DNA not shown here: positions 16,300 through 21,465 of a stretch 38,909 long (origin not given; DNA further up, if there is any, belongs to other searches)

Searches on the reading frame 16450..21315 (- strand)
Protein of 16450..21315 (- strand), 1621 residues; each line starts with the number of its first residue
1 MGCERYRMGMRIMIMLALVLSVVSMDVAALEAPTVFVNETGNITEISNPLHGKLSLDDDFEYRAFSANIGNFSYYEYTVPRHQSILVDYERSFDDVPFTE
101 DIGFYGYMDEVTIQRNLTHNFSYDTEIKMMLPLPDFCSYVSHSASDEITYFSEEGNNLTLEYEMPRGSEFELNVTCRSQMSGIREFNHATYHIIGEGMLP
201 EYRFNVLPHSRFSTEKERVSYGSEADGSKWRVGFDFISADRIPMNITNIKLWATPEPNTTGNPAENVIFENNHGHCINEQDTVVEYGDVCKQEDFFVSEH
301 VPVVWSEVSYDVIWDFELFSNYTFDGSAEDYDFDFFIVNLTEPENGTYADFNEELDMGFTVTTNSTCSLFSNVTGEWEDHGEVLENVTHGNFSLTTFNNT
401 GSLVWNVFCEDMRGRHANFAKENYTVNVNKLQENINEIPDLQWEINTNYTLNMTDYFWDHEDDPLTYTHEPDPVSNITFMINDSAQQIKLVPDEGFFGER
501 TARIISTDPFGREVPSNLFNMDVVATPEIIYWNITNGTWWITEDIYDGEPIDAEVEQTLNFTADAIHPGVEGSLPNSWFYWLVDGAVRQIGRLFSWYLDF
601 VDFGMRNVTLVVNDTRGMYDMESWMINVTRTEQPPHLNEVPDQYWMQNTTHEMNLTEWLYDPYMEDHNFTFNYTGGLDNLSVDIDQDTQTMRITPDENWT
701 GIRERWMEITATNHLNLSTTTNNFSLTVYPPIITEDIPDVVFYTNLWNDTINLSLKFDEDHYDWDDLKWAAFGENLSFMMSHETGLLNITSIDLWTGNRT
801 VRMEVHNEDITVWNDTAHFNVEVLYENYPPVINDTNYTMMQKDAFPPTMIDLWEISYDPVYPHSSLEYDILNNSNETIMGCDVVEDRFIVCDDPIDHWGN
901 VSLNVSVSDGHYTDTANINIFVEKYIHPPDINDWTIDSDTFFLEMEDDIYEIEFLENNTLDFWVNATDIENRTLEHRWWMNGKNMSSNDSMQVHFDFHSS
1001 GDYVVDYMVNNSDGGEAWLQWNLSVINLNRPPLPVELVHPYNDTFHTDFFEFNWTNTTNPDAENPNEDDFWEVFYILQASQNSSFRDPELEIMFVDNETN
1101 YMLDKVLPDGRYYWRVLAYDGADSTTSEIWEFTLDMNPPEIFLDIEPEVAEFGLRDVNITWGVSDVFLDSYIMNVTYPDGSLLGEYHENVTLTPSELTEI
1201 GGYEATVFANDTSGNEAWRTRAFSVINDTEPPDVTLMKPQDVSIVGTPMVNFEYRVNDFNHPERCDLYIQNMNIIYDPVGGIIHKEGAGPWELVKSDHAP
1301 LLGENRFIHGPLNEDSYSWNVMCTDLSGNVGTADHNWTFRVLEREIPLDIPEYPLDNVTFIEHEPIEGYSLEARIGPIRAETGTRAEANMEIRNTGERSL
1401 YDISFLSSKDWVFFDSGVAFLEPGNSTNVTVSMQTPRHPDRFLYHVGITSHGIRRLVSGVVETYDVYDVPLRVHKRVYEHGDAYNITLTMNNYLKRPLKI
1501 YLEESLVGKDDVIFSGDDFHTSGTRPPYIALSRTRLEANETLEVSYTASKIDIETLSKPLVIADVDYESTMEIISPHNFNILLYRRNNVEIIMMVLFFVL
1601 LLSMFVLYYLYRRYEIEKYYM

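Call 6: search_protein_families(library=pfam, proteins=[window:16450-21315:-], max_evalue=0.001)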
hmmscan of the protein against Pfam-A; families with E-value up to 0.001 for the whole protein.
window:16450-21315:- (1621 aa): 1 family
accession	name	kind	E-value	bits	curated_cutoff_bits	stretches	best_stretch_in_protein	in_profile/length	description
PF13754.12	Big_3_4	-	3.5e-08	33.8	27.3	0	382-452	13-85/106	Domain of unknown function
